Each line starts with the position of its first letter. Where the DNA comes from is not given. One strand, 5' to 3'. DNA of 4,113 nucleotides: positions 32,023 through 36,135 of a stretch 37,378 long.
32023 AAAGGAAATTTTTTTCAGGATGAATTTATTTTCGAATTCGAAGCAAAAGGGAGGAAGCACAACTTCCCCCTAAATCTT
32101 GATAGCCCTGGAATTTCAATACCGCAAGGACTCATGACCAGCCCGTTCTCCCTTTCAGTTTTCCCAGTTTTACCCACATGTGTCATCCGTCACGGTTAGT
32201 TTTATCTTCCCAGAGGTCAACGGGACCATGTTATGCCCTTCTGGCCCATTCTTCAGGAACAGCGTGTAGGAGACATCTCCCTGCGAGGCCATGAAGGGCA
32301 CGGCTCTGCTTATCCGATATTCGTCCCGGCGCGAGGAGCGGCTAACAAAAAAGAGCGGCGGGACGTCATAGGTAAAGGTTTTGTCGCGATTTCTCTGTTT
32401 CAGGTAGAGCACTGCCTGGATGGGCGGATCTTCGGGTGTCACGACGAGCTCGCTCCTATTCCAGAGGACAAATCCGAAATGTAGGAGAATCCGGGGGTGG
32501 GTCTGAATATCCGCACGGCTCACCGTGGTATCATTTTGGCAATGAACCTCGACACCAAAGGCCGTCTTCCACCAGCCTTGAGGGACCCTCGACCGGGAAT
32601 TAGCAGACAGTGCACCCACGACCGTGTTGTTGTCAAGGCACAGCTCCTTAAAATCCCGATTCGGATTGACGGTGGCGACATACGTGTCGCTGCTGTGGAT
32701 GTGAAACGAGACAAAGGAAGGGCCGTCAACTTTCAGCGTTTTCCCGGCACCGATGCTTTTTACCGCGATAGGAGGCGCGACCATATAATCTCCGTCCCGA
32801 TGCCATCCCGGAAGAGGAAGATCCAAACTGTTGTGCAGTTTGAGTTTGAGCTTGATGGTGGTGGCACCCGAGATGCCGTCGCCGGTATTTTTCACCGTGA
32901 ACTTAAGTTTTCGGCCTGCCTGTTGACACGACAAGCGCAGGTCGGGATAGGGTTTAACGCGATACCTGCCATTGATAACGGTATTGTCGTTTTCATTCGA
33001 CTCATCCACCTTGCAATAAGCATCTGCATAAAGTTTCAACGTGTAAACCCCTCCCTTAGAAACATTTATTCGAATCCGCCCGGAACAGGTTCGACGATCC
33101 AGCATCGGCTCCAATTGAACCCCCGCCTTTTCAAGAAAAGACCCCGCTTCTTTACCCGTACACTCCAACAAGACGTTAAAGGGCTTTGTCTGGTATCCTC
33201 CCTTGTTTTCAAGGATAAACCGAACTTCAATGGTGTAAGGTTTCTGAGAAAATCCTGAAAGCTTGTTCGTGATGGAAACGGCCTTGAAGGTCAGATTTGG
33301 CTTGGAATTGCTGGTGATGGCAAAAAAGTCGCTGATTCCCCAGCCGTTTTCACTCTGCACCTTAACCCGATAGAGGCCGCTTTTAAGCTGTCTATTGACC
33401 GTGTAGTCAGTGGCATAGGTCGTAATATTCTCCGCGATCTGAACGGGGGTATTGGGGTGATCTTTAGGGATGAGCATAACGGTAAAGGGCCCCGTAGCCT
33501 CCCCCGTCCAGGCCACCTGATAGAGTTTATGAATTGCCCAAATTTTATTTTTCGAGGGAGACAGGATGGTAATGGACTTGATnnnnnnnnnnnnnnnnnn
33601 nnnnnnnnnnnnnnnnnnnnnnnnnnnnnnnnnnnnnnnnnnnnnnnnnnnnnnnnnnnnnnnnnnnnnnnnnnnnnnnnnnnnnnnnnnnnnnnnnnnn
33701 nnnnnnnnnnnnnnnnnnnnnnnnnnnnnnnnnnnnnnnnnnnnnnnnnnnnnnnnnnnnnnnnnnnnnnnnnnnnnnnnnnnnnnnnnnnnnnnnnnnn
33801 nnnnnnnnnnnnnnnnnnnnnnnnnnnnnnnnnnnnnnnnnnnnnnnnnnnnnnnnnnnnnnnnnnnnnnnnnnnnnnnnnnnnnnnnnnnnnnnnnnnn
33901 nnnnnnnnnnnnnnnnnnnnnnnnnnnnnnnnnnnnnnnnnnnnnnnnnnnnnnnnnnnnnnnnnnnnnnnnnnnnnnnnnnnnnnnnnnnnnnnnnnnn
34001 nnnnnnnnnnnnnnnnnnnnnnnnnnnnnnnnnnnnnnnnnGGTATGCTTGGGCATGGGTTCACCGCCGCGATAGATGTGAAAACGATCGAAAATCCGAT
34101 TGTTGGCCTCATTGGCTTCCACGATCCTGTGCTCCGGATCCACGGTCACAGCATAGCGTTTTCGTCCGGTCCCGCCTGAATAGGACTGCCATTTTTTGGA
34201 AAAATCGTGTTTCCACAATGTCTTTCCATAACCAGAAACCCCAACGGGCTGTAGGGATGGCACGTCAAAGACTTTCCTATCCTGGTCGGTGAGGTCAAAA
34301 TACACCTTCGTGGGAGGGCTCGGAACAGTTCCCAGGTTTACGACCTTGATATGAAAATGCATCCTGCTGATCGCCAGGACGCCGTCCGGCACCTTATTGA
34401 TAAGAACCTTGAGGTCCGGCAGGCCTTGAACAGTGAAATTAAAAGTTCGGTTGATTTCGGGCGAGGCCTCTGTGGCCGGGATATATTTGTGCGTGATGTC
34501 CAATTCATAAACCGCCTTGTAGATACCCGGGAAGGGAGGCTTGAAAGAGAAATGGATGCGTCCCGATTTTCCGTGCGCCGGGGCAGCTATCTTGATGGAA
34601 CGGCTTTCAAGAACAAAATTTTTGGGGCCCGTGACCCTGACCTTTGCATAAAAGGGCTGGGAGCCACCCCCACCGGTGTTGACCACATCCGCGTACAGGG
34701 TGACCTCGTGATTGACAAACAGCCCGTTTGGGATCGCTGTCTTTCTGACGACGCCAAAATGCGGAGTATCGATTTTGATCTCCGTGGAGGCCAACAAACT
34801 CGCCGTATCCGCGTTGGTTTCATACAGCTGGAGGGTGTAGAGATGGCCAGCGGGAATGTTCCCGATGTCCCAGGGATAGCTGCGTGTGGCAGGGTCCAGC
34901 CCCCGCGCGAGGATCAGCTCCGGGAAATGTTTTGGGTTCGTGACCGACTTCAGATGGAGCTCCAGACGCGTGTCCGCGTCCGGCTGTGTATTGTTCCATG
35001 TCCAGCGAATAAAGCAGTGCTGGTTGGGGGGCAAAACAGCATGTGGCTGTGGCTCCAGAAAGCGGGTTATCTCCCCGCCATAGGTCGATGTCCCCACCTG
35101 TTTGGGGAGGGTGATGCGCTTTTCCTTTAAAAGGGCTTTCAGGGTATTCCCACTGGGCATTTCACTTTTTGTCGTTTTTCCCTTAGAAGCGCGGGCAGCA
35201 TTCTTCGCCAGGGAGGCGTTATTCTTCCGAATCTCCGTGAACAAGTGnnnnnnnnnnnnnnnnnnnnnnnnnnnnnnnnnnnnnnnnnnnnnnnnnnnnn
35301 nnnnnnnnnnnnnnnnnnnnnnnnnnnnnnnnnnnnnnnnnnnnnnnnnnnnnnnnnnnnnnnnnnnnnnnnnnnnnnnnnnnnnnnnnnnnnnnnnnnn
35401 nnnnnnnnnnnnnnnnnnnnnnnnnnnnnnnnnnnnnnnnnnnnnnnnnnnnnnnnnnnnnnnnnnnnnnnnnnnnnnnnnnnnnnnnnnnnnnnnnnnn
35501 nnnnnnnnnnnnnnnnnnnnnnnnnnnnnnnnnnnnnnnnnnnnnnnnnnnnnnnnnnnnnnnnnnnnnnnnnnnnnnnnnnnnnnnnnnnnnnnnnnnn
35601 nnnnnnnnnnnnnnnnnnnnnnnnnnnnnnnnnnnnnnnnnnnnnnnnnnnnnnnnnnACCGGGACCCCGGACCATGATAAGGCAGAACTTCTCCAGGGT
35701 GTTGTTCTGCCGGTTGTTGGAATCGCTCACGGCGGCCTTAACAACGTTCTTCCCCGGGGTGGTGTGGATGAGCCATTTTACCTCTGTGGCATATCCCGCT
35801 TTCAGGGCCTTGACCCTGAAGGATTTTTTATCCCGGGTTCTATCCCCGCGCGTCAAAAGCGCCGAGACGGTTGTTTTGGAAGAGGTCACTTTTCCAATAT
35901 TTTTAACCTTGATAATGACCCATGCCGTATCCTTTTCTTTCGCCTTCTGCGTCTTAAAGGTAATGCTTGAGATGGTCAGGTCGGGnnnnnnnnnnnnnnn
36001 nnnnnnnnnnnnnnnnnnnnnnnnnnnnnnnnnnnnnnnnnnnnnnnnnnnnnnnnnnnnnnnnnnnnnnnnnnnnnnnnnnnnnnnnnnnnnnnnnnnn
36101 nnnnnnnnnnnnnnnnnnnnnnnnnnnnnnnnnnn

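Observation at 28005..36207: Tandem pair of collinear giant secreted multi-CARDB proteins with no recognisable secretion or anchoring signal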

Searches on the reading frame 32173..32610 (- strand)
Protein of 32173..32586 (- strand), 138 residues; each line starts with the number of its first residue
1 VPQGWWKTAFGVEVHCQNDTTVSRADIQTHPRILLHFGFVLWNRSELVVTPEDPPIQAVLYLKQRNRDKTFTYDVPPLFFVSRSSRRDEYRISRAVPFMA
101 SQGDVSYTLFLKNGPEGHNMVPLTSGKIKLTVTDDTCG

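Call 20: search_protein_families(library=pfam, proteins=[window:32173-32586:-], max_evalue=1)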
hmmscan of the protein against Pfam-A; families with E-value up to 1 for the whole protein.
seq(138 aa): 0 families

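Call 44: search_protein_representatives(alignment_id=A3)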
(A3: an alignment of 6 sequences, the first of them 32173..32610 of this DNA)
Query: 6 sequences, 142 profile positions. Proteins with E-value up to 0.001 (for the whole library): 12; up to 1e-10: 8; up to 1e-30: 4. The best 12 are listed.
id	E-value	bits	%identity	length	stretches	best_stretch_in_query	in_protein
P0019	2.4e-60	218.4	-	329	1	1-140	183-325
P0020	5.0e-58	210.9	-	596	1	1-142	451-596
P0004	6.2e-55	200.9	-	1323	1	1-136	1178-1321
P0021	1.4e-49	183.5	-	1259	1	3-135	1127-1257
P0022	4.3e-17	78.2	-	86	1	87-142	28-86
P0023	7.2e-17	77.5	-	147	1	13-134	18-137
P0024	5.4e-14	68.1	-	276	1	30-134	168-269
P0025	2.0e-11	59.8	-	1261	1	11-126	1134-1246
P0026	1.7e-10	56.8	-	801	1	33-136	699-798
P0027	9.0e-08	48.0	-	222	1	8-136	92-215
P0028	7.6e-07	45.0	-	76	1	64-126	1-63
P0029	4.9e-05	39.1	-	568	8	48-74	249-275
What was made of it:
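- The family has only about a dozen representatives among 1.84 billion (call 44).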

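Call 59: predict_structure(alignment_id=A5)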
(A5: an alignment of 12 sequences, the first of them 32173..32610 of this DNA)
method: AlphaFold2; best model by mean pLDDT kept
length: 146 residues; sequences in the alignment: 12
mean_pLDDT: 86.5   pTM: 0.81
mean pLDDT of the five models: 86.5, 85.2, 83.4, 83.1, 82.6
residues with pLDDT >= 90: 83; 70-90: 43; 50-70: 13; < 50: 7
segments of 3 or more residues with pLDDT < 50: 1-6
pLDDT, mean of each block of 10 residues (from residue 1): 54 87 93 86 96 86 92 96 88 80 95 96 79 95 68
secondary structure, 60 per line:
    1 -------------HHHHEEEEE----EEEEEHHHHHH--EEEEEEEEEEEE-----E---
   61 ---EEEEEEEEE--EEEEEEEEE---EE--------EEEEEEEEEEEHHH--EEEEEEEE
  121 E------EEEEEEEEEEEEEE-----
elements in order: H14-17 E18-22 E27-31 H32-37 E40-51 E64-72 E75-83 E97-107 E113-121 E128-141
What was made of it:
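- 32173..32607 (-): C-terminal domain of A (aa 1201-1345): an 8-strand Ig-like beta sandwich specific to this family. AF2 pLDDT 86.5, pTM 0.81 (call 59).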

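Call 62: fold_search(model_id=the predicted structure, library=pdb)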
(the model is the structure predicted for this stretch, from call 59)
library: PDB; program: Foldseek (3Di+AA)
matches with E <= 10: 1853; with E <= 0.001: 20
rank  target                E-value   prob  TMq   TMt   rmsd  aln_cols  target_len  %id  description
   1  2jht_A                1.5e-04  1.00  0.44  0.46   4.6       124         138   10  CRYSTAL STRUCTURE OF RHOGDI K135T,K138T,K141T MUTANT (released 2007-05-08)
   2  1ft0_A                2.0e-04  1.00  0.42  0.46   5.7       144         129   10  CRYSTAL STRUCTURE OF TRUNCATED HUMAN RHOGDI K113A MUTANT (released 2001-05-02)
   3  8yjb_D                2.4e-04  1.00  0.43  0.10   7.5       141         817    8  Cryo-EM structure of the human DSS1-INTAC complex (released 2025-03-05)
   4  2jhz_A                2.8e-04  1.00  0.43  0.45   4.6       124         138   10  CRYSTAL STRUCTURE OF RHOGDI E155S, E157S MUTANT (released 2007-05-08)
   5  1qvy_A                3.4e-04  1.00  0.44  0.46   4.6       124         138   10  Crystal structure of RhoGDI K(199,200)R double mutant (released 2004-02-10)
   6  1rho_C                3.8e-04  1.00  0.42  0.44   4.5       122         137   11  STRUCTURE OF RHO GUANINE NUCLEOTIDE DISSOCIATION INHIBITOR (released 1997-10-15)
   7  2jhx_A                4.7e-04  1.00  0.43  0.45   4.4       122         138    9  CRYSTAL STRUCTURE OF RHOGDI E155H, E157H MUTANT (released 2007-05-08)
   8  2e7l_B                4.7e-04  0.99  0.32  0.38   6.9       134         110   14  Structure of a high-affinity mutant of the 2C TCR in complex with Ld/QL9 (released 2007-04-24)
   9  2jhs                  5.0e-04  1.00  0.43  0.45   4.5       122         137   10  CRYSTAL STRUCTURE OF RHOGDI K135H,K138H,K141H MUTANT (released 2007-05-08)
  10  2jhw_A                5.0e-04  1.00  0.41  0.43   4.7       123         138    8  CRYSTAL STRUCTURE OF RHOGDI E155A, E157A MUTANT (released 2007-05-08)
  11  1xvs_A                7.4e-04  1.00  0.47  0.53   5.4       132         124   10  Crystal structure of apaG Protein from Vibrio cholerae (released 2004-12-14)
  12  9x53                  7.4e-04  1.00  0.43  0.45   4.5       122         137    9  Crystal structure of RhoGDI2 in complex with Compound HR3119 (released 2025-10-29)
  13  8rc4_d                7.4e-04  1.00  0.45  0.10   6.9       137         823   10  Structure of Integrator-PP2A complex (released 2024-02-07)
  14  6p64_D                7.4e-04  1.00  0.32  0.27   7.9       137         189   11  Alpha-beta TCR Binding to Neoantigen KQWLVWLFL Presented by HLA-A206 (released 2020-06-03)
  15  2e7l_A                7.4e-04  0.98  0.30  0.35   7.0       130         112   14  Structure of a high-affinity mutant of the 2C TCR in complex with Ld/QL9 (released 2007-04-24)
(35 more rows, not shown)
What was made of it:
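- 32173..32607 (-): Foldseek best hits are RhoGDI, ApaG and factor XIII sandwiches, TM 0.4-0.5 (call 62).
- The C-terminal domain alone has pLDDT 86.5 and is an Ig-like sandwich (calls 59, 62).
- Tried and rejected: Its model is an Ig-like sandwich (calls 59, 62).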

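Call 69: search_solved_structures(query=A5, max_evalue=10)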
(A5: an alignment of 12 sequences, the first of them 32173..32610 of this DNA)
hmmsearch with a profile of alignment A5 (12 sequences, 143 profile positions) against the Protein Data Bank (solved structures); distinct sequences matched with E-value up to 10: 0.

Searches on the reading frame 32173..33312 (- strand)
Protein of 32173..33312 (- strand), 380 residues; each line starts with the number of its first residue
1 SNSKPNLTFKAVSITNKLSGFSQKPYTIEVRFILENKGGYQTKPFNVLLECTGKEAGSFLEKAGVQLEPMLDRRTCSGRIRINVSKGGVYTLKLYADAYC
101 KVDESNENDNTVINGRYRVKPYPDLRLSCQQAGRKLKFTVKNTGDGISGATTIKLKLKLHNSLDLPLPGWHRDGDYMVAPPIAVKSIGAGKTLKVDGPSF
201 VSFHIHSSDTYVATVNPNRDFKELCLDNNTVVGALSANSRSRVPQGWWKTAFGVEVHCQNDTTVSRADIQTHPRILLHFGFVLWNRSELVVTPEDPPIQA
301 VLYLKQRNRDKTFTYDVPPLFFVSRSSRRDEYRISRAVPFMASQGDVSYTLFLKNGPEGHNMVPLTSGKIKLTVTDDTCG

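Call 47: predict_structure(alignment_id=A4)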
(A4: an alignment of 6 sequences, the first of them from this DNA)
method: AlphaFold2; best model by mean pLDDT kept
length: 380 residues; sequences in the alignment: 6
mean_pLDDT: 70.2   pTM: 0.54
mean pLDDT of the five models: 70.2, 68.4, 63.8, 58.9, 58.8
residues with pLDDT >= 90: 22; 70-90: 203; 50-70: 85; < 50: 70
segments of 3 or more residues with pLDDT < 50: 1-3, 100-107, 201-207, 220-228, 230-247, 287-296, 321-329, 378-380
pLDDT, mean of each block of 10 residues (from residue 1): 65 85 78 79 81 65 86 86 85 76 51 85 70 67 78 81 65 82 84 75 51 65 40 39 44 73 69 77 58 55 86 73 41 78 83 65 80 65
secondary structure, 60 per line:
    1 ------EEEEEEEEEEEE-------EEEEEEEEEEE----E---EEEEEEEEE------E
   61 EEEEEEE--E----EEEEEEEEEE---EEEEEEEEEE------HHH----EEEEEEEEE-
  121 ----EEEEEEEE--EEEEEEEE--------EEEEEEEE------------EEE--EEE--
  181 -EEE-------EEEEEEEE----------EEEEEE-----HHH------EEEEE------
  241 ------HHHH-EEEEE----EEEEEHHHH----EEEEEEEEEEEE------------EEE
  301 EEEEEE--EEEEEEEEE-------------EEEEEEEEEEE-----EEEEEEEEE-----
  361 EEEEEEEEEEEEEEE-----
elements in order: E7-18 E26-36 E45-53 E60-67 E75-84 E88-97 E111-119 E125-132 E135-142 E151-158 E171-173 E176-178 E182-184 E192-199 E210-215 E230-234 H247-250 E252-256 E261-265 H266-269 E274-285 E298-306 E309-317 E331-341 E347-355 E361-375
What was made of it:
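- On T5SS autotransporter or inverse autotransporter (intimin/invasin): The last 380 aa model as three sandwiches (calls 47, 59).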

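Call 54: fold_search(model_id=the predicted structure, library=pdb)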
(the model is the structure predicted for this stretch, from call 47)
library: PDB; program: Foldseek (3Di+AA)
matches with E <= 10: 1666; with E <= 0.001: 205
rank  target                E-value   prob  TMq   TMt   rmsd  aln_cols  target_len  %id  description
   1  5es4_G                2.4e-08  1.00  0.21  0.10  25.9       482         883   12  RE-REFINEMENT OF INTEGRIN ALPHAXBETA2 ECTODOMAIN IN THE CLOSED/BENT CONFORMATION (released 2016-03-02)
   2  4nen_A                4.3e-08  1.00  0.18  0.08  26.9       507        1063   10  An internal ligand-bound, metastable state of a leukocyte integrin, aXb2 (released 2014-01-15)
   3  4neh_A                5.8e-08  1.00  0.20  0.08  26.5       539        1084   10  An internal ligand-bound, metastable state of a leukocyte integrin, aXb2 (released 2014-01-15)
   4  8wa2_E                3.5e-07  1.00  0.23  0.08  23.1       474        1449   10  cryo-EM structure of native mastigonemes isolated from Chlamydomonas reinhardtii at 3.0 angstrom resolution (released 2024-04-10)
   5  8cml_E                4.0e-07  1.00  0.20  0.14  15.8       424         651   10  Cryo-EM structure of complement C5 in complex with nanobodies UNbC5-1 and UNbC5-2 (released 2023-09-27)
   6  6xay_C                5.2e-07  1.00  0.25  0.32  20.3       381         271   10  Structure of a fragment of human fibronectin containing the 10th, 11th and 12th type III domains (released 2021-06-09)
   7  6avu_A                5.8e-07  1.00  0.22  0.11  25.2       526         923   11  Human alpha-V beta-3 Integrin (open conformation) in complex with the therapeutic antibody LM609 (released 2017-11-01)
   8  7u05_B                6.1e-07  1.00  0.17  0.10  21.3       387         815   10  Structure of the yeast TRAPPII-Rab11/Ypt32 complex in the closed/closed state (composite structure) (released 2022-04-27)
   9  8wa2_F                8.7e-07  1.00  0.23  0.08  23.0       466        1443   11  cryo-EM structure of native mastigonemes isolated from Chlamydomonas reinhardtii at 3.0 angstrom resolution (released 2024-04-10)
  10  5es4_C                9.1e-07  1.00  0.23  0.11  24.6       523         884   11  RE-REFINEMENT OF INTEGRIN ALPHAXBETA2 ECTODOMAIN IN THE CLOSED/BENT CONFORMATION (released 2016-03-02)
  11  5i5k_B                9.1e-07  1.00  0.19  0.07  16.4       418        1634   11  Structure of complement C5 in complex with eculizumab (released 2016-03-16)
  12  7u06_B                1.0e-06  1.00  0.18  0.10  21.3       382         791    8  Structure of the yeast TRAPPII-Rab11/Ypt32 complex in the closed/open state (composite structure) (released 2022-04-27)
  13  8wa2_A                1.2e-06  1.00  0.24  0.09  13.4       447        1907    8  cryo-EM structure of native mastigonemes isolated from Chlamydomonas reinhardtii at 3.0 angstrom resolution (released 2024-04-10)
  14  7q60                  1.4e-06  1.00  0.20  0.09  15.9       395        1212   10  Structure of TEV cleaved A2ML1 (A2ML1-TE) (released 2022-04-20)
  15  7nxd_A                1.5e-06  1.00  0.22  0.10  28.6       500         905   12  Cryo-EM structure of human integrin alpha5beta1 in the half-bent conformation (released 2021-08-25)
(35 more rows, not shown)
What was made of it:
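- On Alpha-2-macroglobulin/complement-like: Foldseek matches to MG arrays are generic Ig-array similarity, with TM about 0.2 (call 54).
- All-beta models: the C-terminal 380 aa has pLDDT 70 and Foldseek hits to tandem Ig/FnIII/MG arrays (calls 47, 54).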

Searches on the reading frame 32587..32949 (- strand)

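Call 20: search_protein_families(library=pfam, proteins=[window:32587-32949:-], max_evalue=1)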
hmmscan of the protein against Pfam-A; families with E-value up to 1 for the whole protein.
seq(121 aa): 1 family
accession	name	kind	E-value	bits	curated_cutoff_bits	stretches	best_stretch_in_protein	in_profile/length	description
PF07705.17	CARDB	-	0.0013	19.3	22.7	1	14-110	22-99/101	CARDB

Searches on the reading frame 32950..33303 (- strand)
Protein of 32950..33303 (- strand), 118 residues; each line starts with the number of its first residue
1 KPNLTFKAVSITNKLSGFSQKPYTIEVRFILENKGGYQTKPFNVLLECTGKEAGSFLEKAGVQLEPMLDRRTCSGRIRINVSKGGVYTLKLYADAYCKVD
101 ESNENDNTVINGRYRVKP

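Call 20: search_protein_families(library=pfam, proteins=[window:32950-33303:-], max_evalue=1)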
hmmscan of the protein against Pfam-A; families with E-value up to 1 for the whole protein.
seq(118 aa): 3 families
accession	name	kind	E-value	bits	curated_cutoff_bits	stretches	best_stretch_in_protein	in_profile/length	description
PF07705.17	CARDB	-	1.9e-06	28.5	22.7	1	2-109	2-99/101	CARDB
PF24312.1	Ig-like_POM152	-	0.0014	19.4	27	1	2-98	2-80/89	Nucleoporin POM152, Ig-like domain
PF24318.1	DUF7490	-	0.062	13.4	27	1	19-91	15-86/106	Domain of unknown function (DUF7490)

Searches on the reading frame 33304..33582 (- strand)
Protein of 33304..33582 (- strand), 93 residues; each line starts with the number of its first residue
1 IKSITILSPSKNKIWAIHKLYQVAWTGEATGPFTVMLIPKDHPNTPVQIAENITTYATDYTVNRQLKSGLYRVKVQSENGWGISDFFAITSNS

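Call 20: search_protein_families(library=pfam, proteins=[window:33304-33582:-], max_evalue=1)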
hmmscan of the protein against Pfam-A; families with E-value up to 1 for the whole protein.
seq(93 aa): 2 families
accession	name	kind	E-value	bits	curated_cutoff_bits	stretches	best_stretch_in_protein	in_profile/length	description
PF10342.15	Kre9_KNH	-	1.1e-05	26.5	24.6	1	8-79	1-79/94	Kre9/KNH-like N-terminal Ig-like domain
PF20608.4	Phage_tube_C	-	0.1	13.4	24.1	1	26-80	15-69/82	Phage tail tube protein C-terminal domain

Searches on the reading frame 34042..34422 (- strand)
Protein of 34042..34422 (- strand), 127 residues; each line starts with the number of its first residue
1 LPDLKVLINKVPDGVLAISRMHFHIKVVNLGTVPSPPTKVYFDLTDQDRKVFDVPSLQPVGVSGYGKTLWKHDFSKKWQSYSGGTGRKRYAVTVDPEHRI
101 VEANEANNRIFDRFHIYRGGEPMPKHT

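Call 20: search_protein_families(library=pfam, proteins=[window:34042-34422:-], max_evalue=1)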
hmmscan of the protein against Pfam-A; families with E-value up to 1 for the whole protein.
seq(127 aa): 1 family
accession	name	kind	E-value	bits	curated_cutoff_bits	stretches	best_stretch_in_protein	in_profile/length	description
PF07705.17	CARDB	-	5e-10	39.9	22.7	1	2-109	2-98/101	CARDB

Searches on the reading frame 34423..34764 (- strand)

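Call 20: search_protein_families(library=pfam, proteins=[window:34423-34764:-], max_evalue=1)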
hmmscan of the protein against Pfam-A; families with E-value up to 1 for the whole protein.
seq(114 aa): 3 families
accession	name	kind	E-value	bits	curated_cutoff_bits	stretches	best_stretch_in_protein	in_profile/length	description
PF07705.17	CARDB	-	0.00038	21.1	22.7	1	6-87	6-82/101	CARDB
PF14646.12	MYCBPAP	-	0.049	13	24.5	1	48-94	300-343/439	MYCBP-associated protein family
PF00630.25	Filamin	-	0.076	14.3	26.9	1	13-83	16-77/93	Filamin/ABP280 repeat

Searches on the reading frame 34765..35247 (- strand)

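Call 20: search_protein_families(library=pfam, proteins=[window:34765-35247:-], max_evalue=1)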
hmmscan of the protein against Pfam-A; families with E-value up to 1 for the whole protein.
seq(161 aa): 1 family
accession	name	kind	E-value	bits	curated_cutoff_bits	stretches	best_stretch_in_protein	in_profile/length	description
PF10342.15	Kre9_KNH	-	3e-05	25.1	24.6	1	66-150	2-84/94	Kre9/KNH-like N-terminal Ig-like domain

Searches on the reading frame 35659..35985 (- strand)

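Call 20: search_protein_families(library=pfam, proteins=[window:35659-35985:-], max_evalue=1)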
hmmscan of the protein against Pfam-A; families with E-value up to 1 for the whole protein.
seq(109 aa): 3 families
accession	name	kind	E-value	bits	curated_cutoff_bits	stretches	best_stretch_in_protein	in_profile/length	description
PF07705.17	CARDB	-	2.7e-07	31.2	22.7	1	1-92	2-88/101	CARDB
PF13836.11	DUF4195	-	0.056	13.9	27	1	30-88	3-62/184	Domain of unknown function (DUF4195)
PF11848.13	DUF3368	-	0.12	12.7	27.3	1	20-47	4-31/46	Domain of unknown function (DUF3368)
